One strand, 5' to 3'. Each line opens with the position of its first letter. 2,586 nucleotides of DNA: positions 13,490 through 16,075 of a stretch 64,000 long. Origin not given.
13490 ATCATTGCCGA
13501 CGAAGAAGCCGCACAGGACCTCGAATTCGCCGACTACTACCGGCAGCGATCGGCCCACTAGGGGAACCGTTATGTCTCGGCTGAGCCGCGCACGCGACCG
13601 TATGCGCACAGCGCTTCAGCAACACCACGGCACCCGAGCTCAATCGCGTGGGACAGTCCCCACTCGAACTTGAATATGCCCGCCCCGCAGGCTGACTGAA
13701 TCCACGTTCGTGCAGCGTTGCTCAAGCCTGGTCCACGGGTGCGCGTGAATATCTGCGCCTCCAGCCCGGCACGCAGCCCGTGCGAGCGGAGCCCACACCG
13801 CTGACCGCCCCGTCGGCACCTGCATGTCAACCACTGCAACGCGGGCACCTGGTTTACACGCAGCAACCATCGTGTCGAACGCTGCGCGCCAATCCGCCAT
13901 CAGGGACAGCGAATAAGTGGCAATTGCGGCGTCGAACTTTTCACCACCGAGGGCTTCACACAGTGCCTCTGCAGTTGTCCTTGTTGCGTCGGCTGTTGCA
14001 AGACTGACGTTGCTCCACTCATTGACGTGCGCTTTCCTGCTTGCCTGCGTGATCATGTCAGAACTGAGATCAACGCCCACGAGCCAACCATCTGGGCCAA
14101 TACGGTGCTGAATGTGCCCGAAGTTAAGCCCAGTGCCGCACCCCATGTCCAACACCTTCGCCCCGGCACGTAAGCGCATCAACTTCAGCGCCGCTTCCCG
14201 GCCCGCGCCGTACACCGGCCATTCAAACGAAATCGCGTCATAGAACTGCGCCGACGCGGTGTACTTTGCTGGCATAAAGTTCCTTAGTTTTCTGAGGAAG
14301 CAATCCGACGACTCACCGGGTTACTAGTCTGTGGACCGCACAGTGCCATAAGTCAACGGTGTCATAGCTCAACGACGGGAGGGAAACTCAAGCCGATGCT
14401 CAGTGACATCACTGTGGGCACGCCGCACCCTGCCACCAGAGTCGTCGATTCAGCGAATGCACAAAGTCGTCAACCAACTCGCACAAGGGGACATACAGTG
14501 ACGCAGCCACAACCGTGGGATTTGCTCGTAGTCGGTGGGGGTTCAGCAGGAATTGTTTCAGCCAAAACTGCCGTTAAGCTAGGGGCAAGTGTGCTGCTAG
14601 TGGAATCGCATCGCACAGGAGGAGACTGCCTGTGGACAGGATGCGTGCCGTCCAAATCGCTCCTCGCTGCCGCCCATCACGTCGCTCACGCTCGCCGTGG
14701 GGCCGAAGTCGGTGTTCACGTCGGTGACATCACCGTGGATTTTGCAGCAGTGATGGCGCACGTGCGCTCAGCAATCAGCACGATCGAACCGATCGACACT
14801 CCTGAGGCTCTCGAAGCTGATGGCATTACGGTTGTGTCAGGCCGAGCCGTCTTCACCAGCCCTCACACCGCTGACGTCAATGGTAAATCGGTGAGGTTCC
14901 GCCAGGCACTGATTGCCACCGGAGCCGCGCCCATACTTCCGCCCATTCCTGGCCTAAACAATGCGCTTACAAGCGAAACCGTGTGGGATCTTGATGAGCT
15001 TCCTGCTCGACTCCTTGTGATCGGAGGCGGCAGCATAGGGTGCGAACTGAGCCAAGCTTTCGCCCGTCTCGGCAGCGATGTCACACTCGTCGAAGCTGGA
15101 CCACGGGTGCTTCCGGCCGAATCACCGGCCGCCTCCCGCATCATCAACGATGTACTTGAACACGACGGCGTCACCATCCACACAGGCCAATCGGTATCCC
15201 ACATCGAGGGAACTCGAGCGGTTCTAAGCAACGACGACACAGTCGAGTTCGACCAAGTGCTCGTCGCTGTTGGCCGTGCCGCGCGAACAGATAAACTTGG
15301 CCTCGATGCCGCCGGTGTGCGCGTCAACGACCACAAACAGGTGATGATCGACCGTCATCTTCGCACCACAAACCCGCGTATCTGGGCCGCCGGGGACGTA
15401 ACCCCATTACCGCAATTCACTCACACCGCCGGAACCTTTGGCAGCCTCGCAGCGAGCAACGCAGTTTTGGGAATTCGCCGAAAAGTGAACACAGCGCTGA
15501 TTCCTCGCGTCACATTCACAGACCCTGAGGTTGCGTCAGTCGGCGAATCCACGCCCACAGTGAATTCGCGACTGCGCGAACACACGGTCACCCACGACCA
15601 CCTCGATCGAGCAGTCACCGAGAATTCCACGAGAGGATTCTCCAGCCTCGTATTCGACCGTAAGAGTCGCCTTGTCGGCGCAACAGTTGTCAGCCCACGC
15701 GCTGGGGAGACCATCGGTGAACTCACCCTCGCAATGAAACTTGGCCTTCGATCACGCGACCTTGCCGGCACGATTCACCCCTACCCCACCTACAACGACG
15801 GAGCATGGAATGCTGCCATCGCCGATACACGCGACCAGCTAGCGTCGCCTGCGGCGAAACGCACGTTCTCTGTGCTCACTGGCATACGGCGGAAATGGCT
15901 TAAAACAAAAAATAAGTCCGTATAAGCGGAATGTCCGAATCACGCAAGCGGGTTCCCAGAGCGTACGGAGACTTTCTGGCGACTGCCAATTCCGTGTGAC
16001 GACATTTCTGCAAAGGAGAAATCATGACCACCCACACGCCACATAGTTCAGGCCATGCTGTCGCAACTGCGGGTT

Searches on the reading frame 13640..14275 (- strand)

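Call 90: search_protein_families(library=pfam, proteins=[window:13640-14275:-], max_evalue=0.00001)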
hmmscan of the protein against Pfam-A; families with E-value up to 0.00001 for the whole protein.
window:13640-14275:- (211 aa): 7 families
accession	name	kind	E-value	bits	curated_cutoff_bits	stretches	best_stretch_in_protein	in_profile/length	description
PF13649.12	Methyltransf_25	-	1.3e-15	58.3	27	1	41-143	1-96/97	Methyltransferase domain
PF13847.12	Methyltransf_31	-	2.5e-14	53.6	27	1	36-152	2-113/145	Methyltransferase domain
PF08242.18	Methyltransf_12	-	4.8e-14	53.3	30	1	42-145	1-97/98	Methyltransferase domain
PF13489.12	Methyltransf_23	-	3.5e-13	50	27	1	34-163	19-124/164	Methyltransferase domain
PF08241.18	Methyltransf_11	-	7e-12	46.3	21.2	1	42-147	1-94/95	Methyltransferase domain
PF01209.24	Ubie_methyltran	-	9e-11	42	20.1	1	26-154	36-157/233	ubiE/COQ5 methyltransferase family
PF01135.25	PCMT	-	7.6e-09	36.1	20.3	1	29-99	65-135/210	Protein-L-isoaspartate(D-aspartate) O-methyltransferase (PCMT)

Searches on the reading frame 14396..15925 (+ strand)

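Call 90: search_protein_families(library=pfam, proteins=[window:14396-15925:+], max_evalue=0.00001)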
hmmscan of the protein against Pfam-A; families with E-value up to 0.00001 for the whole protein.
window:14396-15925:+ (509 aa): 10 families
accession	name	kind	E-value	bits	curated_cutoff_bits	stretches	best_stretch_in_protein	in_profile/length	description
PF07992.20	Pyr_redox_2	-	7.8e-65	219.6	26.1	1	42-346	2-288/291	Pyridine nucleotide-disulphide oxidoreductase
PF00070.33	Pyr_redox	-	2e-22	79.9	22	1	205-274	1-70/82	Pyridine nucleotide-disulphide oxidoreductase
PF02852.28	Pyr_redox_dim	-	7.8e-21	74.8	25.3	1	369-471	1-107/110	Pyridine nucleotide-disulphide oxidoreductase, dimerisation domain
PF01134.28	GIDA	-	2.1e-10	40.6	22.1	0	42-101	1-58/391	Glucose inhibited division protein A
PF13738.12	Pyr_redox_3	-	1.4e-09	38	30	1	167-332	124-304/305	Pyridine nucleotide-disulphide oxidoreductase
PF03486.20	HI0933_like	-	2.7e-08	34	50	0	42-76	2-36/244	HI0933-like protein Rossmann domain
PF12831.13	FAD_oxidored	-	7.6e-08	32.5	27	1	42-76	1-35/416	FAD dependent oxidoreductase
PF01262.27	AlaDh_PNT_C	-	8.4e-08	32.3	23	0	35-71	23-59/214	Alanine dehydrogenase/PNT, C-terminal domain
PF13450.12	NAD_binding_8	-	1.3e-07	32.3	21.9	0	45-78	1-35/68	NAD(P)-binding Rossmann-like domain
PF01266.30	DAO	-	5.2e-07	30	27.9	0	206-251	2-47/353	FAD dependent oxidoreductase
